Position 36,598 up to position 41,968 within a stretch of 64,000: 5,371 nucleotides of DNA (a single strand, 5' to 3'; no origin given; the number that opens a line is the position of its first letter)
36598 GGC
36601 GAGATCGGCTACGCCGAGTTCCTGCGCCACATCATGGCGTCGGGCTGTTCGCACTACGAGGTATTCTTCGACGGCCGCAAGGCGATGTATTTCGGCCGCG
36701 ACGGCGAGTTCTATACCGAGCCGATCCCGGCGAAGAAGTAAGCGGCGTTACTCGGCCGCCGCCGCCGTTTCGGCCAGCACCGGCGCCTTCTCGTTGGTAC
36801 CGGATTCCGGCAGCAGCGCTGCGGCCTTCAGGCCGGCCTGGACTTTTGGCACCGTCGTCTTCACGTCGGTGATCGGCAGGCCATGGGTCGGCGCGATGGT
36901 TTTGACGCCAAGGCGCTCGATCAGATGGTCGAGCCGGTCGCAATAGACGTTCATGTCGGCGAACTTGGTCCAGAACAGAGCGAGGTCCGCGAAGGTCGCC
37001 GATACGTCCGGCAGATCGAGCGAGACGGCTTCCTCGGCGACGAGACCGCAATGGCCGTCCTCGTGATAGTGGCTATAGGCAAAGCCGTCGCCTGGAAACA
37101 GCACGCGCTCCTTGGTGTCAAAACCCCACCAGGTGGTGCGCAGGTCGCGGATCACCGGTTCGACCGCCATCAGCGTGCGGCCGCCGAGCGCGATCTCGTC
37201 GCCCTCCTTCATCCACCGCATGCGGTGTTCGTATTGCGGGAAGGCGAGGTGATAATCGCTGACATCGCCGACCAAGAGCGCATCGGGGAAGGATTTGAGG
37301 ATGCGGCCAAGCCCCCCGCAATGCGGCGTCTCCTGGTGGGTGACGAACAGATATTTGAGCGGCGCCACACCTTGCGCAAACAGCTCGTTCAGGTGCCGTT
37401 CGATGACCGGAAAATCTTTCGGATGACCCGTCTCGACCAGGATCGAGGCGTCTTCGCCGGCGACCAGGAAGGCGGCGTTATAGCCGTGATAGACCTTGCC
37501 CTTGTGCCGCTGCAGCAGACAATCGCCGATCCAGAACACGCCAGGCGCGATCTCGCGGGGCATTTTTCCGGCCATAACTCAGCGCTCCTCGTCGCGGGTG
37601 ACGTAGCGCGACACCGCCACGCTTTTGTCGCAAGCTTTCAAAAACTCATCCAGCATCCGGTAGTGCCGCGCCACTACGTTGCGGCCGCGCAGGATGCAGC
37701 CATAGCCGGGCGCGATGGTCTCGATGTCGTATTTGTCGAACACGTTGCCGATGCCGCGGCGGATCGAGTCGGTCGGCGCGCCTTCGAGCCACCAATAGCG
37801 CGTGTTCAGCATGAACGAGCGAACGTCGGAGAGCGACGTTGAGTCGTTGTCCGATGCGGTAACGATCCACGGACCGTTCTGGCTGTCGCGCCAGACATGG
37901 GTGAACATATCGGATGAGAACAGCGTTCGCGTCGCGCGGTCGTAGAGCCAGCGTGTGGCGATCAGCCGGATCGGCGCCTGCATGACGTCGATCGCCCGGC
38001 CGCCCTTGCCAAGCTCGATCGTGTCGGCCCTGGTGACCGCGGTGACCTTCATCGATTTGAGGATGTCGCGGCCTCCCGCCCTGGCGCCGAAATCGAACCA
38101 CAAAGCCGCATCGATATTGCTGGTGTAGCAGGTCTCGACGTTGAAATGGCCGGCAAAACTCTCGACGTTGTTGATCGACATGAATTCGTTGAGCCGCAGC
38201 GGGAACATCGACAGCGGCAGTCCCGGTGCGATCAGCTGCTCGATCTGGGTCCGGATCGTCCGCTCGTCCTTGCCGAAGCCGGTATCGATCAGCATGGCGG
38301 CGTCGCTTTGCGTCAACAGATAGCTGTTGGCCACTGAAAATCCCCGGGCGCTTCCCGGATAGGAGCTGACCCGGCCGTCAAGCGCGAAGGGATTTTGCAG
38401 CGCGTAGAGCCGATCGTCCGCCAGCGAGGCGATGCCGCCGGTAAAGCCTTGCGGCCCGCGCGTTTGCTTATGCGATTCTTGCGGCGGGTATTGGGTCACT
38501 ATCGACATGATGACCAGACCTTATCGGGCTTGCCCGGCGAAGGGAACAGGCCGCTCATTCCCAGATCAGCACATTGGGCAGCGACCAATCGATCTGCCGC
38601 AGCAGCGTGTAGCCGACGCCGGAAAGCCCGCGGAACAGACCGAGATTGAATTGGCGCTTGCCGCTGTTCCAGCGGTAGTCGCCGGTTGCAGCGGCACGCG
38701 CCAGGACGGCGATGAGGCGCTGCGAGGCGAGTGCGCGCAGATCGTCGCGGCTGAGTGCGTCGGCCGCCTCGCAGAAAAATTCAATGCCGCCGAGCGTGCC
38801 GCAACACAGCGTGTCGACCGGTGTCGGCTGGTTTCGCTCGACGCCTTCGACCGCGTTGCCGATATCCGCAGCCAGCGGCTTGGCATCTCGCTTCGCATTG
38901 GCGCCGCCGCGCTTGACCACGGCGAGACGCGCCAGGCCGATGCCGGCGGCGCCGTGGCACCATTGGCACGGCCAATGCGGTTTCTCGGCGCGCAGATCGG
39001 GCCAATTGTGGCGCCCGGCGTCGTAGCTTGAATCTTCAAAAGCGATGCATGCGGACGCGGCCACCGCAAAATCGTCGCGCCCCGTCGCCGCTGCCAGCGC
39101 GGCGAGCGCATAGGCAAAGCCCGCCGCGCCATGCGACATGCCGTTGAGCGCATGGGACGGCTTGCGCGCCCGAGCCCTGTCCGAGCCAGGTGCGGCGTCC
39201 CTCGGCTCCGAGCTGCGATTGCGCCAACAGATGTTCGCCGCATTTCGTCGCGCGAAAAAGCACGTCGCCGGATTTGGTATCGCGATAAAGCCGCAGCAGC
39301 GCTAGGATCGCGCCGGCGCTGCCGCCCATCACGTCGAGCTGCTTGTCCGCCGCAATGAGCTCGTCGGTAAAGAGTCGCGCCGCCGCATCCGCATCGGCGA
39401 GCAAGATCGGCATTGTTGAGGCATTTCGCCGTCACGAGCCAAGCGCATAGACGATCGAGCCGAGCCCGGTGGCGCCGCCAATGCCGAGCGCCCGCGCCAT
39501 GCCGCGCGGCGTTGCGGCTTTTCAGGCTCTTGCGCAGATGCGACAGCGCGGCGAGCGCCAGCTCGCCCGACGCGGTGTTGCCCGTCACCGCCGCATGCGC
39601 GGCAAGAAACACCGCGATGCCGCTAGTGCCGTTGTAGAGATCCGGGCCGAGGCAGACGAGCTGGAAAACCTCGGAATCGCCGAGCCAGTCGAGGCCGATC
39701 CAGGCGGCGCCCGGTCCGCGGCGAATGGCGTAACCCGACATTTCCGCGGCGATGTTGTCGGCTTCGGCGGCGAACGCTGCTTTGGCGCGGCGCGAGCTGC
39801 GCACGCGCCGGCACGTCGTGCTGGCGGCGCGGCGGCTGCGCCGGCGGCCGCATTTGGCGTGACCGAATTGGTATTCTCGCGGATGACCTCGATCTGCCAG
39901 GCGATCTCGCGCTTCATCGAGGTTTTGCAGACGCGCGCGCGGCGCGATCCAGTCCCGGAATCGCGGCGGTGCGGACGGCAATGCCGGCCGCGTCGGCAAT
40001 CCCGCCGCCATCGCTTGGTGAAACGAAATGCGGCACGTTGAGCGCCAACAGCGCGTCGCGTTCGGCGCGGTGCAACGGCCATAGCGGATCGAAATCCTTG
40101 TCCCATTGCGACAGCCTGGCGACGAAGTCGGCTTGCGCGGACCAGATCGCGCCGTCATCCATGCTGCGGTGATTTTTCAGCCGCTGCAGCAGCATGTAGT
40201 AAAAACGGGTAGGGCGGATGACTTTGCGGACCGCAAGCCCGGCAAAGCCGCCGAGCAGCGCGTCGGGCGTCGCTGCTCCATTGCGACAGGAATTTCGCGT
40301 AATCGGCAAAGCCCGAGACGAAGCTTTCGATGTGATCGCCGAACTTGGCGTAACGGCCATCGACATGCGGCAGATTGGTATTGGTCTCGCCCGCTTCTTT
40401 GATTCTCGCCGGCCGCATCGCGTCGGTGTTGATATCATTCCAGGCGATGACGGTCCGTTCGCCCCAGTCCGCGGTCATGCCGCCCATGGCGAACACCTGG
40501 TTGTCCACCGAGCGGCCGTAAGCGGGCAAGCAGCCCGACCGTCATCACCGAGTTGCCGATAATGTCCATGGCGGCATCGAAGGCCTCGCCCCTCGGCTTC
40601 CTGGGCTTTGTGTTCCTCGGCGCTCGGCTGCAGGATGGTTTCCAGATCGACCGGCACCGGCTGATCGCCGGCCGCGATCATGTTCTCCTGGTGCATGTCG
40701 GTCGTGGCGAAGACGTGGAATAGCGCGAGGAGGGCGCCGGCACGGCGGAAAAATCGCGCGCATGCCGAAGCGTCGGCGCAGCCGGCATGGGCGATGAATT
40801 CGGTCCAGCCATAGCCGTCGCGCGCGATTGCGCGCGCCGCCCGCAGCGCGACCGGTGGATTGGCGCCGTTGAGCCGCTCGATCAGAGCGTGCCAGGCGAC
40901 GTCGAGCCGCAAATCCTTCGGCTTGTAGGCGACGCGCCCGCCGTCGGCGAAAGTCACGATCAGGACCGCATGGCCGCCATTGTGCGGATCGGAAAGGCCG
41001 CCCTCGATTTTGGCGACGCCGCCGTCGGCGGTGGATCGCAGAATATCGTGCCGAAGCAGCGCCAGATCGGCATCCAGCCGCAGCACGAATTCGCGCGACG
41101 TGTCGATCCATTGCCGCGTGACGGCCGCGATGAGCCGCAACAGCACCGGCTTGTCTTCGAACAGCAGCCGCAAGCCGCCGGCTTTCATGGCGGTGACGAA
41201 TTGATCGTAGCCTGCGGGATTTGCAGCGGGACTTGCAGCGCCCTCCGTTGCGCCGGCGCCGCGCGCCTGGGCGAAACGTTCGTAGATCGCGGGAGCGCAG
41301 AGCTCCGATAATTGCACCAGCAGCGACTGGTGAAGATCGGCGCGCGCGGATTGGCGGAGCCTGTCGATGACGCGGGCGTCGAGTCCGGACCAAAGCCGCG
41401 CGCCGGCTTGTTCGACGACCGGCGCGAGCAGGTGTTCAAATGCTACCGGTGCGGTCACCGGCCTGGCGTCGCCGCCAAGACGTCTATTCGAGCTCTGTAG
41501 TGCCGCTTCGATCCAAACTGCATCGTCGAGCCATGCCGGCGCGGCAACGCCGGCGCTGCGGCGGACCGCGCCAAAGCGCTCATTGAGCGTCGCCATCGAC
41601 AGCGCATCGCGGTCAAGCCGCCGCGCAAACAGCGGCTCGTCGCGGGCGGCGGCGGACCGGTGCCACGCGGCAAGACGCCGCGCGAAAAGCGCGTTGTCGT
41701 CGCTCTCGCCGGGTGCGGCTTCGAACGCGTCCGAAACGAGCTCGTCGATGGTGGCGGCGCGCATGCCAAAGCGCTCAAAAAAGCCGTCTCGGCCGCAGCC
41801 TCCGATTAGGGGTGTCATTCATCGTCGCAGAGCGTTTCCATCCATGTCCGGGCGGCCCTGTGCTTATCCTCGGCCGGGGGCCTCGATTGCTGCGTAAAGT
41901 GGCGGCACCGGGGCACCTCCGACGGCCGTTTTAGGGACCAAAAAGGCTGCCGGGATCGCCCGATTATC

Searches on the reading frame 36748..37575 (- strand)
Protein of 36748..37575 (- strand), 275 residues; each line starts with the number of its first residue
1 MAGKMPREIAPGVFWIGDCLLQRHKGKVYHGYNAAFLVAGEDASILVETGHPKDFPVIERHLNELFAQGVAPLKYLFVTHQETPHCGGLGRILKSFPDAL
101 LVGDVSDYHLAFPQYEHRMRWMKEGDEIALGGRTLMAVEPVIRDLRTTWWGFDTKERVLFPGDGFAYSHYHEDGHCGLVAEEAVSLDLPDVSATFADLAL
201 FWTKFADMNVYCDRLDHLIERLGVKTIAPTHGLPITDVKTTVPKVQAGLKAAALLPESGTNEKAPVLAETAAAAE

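Call 5: search_protein_families(library=ncbifam, proteins=[window:36748-37575:-], max_evalue=1)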
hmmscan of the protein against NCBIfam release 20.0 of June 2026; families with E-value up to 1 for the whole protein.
window:36748-37575:- (275 aa): 11 families
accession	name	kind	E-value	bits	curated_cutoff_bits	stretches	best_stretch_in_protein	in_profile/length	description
NF008887.0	PRK11921.1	equivalog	3e-07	29.7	635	1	20-172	18-172/396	anaerobic nitric oxide reductase flavorubredoxin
NF033105.1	bla_subclass_B3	equivalog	9.7e-06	25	240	1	34-96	24-85/257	subclass B3 metallo-beta-lactamase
NF003954.0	PRK05452.1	equivalog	0.00025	20.1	711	1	36-173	38-175/479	anaerobic nitric oxide reductase flavorubredoxin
NF000459.2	blaSPG-1_fam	exception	0.00032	19.9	550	1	33-107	51-123/285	SPG-1 family subclass B3 metallo-beta-lactamase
NF049846.1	blaAHM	exception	0.0011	18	590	1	35-98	75-135/304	AHM family subclass B3-like metallo-beta-lactamase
NF012140.0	blaBJP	exception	0.0022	16.8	600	1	34-139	56-173/294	BJP family subclass B3 metallo-beta-lactamase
NF041809.1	Avs1a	equivalog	0.0083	14.9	420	1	35-95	9-69/387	AVAST type 1 anti-phage system MBL fold metallo-hydrolase Avs1a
NF033184.1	B3_Acin_new1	exception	0.012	14.7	580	1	30-95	47-110/283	putative subclass B3 metallo-beta-lactamase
TIGR03413.1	GSH_gloB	equivalog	0.016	14.6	200.8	1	66-138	37-102/248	hydroxyacylglutathione hydrolase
TIGR00361.1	ComEC_Rec2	equivalog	0.057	11.5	190.05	1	34-102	452-521/663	DNA internalization-related competence protein ComEC/Rec2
NF040470.1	blaEAM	exception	0.074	12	660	1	34-91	82-138/318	EAM family subclass B3 metallo-beta-lactamase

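Call 6: search_protein_families(library=pfam, proteins=[window:36748-37575:-], max_evalue=1)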
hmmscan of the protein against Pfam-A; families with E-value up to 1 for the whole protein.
window:36748-37575:- (275 aa): 2 families
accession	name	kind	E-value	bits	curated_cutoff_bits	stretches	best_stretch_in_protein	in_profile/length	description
PF00753.33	Lactamase_B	-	6e-09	36.6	22.7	1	33-176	6-135/196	Metallo-beta-lactamase superfamily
PF19583.5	ODP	-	8.3e-09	36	27.2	1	35-232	5-194/194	ODP family beta lactamase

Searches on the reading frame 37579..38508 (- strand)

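Call 5: search_protein_families(library=ncbifam, proteins=[window:37579-38508:-], max_evalue=1)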
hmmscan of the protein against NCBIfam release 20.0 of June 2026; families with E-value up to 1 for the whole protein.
window:37579-38508:- (309 aa): 3 families
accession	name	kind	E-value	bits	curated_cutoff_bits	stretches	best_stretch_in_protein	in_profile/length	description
NF004778.0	PRK06124.1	equivalog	0.062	12.7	303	1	38-107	4-70/256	SDR family oxidoreductase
NF012229.1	bla_class_B_core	domain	0.14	12.3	100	0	61-92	16-48/139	metallo-beta-lactamase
NF033184.1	B3_Acin_new1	exception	0.18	10.9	580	1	61-92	50-81/283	putative subclass B3 metallo-beta-lactamase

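Call 6: search_protein_families(library=pfam, proteins=[window:37579-38508:-], max_evalue=1)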
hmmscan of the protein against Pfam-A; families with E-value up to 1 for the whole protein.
window:37579-38508:- (309 aa): 2 families
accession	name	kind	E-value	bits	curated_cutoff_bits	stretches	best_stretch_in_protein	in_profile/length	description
PF19583.5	ODP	-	1.9e-06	28.3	27.2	1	60-270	3-194/194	ODP family beta lactamase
PF00753.33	Lactamase_B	-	0.018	15.4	22.7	1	56-86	2-32/196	Metallo-beta-lactamase superfamily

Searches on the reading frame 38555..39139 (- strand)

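Call 5: search_protein_families(library=ncbifam, proteins=[window:38555-39139:-], max_evalue=1)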
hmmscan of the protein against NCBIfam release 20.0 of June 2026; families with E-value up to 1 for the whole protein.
window:38555-39139:- (194 aa): 3 families
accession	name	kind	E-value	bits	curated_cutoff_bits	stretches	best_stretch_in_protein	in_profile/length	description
TIGR03897.1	lanti_2_LanM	subfamily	6.9e-48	163.1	304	1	1-183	753-930/932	type 2 lanthipeptide synthetase LanM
NF038150.1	lanthi_synth_IV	equivalog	4e-15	55.2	650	1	2-181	666-842/851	class IV lanthionine synthetase LanL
NF038151.1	lanthi_synth_III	equivalog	1.2e-05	24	575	2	2-82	606-683/833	class III lanthionine synthetase LanKC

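Call 6: search_protein_families(library=pfam, proteins=[window:38555-39139:-], max_evalue=1)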
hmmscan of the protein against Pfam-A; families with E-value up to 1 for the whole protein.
window:38555-39139:- (194 aa): 1 family
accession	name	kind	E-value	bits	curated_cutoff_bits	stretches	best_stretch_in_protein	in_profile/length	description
PF05147.19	LANC_like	-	6.5e-29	101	23.2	1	2-186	163-341/350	Lanthionine synthetase C-like protein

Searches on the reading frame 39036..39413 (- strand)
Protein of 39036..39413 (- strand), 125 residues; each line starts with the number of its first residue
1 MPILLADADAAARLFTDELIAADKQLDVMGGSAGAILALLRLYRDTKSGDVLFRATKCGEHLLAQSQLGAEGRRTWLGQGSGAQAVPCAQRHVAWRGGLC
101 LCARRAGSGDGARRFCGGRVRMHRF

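Call 5: search_protein_families(library=ncbifam, proteins=[window:39036-39413:-], max_evalue=1)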
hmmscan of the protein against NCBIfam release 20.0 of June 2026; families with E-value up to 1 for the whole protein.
window:39036-39413:- (125 aa): 3 families
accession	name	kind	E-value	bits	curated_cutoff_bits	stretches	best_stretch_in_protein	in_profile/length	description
TIGR03897.1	lanti_2_LanM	subfamily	9.7e-14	50.1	304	1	4-79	670-744/932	type 2 lanthipeptide synthetase LanM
NF038150.1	lanthi_synth_IV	equivalog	0.0003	19.2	650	1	11-76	584-649/851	class IV lanthionine synthetase LanL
NF038151.1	lanthi_synth_III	equivalog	0.0014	17.1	575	1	12-72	590-649/833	class III lanthionine synthetase LanKC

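Call 6: search_protein_families(library=pfam, proteins=[window:39036-39413:-], max_evalue=1)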
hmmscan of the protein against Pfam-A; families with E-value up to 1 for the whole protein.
window:39036-39413:- (125 aa): 1 family
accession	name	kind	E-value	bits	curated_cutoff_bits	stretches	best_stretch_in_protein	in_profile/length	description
PF05147.19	LANC_like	-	1.7e-05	24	23.2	1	18-66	93-143/350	Lanthionine synthetase C-like protein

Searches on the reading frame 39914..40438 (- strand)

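Call 5: search_protein_families(library=ncbifam, proteins=[window:39914-40438:-], max_evalue=1)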
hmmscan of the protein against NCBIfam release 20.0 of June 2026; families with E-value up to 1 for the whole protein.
window:39914-40438:- (174 aa): 1 family
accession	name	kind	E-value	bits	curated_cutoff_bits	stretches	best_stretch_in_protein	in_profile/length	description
TIGR03897.1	lanti_2_LanM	subfamily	3.9e-11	41.5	304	1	57-156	389-485/932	type 2 lanthipeptide synthetase LanM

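Call 6: search_protein_families(library=pfam, proteins=[window:39914-40438:-], max_evalue=1)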
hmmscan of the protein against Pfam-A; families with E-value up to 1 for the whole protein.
window:39914-40438:- (174 aa): 1 family
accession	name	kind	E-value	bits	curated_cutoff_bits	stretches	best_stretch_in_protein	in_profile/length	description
PF13575.12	DUF4135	-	8.7e-13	48.6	29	1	56-139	296-376/378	Domain of unknown function (DUF4135)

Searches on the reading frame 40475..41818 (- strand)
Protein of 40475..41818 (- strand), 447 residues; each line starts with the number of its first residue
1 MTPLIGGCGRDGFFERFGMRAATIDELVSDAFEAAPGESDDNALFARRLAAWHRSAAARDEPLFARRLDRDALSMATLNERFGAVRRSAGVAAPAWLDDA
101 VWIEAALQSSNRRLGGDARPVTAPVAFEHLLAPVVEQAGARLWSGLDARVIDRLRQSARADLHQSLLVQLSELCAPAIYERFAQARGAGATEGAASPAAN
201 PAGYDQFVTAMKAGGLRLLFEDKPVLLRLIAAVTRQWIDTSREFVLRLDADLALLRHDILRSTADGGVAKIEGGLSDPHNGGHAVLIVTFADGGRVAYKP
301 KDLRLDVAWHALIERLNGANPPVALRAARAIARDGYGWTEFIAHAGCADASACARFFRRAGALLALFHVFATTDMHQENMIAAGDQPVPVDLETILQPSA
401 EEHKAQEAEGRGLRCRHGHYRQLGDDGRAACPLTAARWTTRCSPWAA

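Call 5: search_protein_families(library=ncbifam, proteins=[window:40475-41818:-], max_evalue=1)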
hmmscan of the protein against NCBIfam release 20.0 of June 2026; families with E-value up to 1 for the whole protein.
window:40475-41818:- (447 aa): 1 family
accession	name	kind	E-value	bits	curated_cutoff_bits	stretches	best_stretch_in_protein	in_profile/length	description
TIGR03897.1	lanti_2_LanM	subfamily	6.5e-74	249.2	304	1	130-409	2-279/932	type 2 lanthipeptide synthetase LanM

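Call 6: search_protein_families(library=pfam, proteins=[window:40475-41818:-], max_evalue=1)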
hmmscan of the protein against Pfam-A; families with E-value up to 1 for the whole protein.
window:40475-41818:- (447 aa): 1 family
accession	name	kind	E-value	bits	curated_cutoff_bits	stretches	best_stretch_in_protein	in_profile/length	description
PF13575.12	DUF4135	-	9.2e-64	216.4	29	1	224-407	2-185/378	Domain of unknown function (DUF4135)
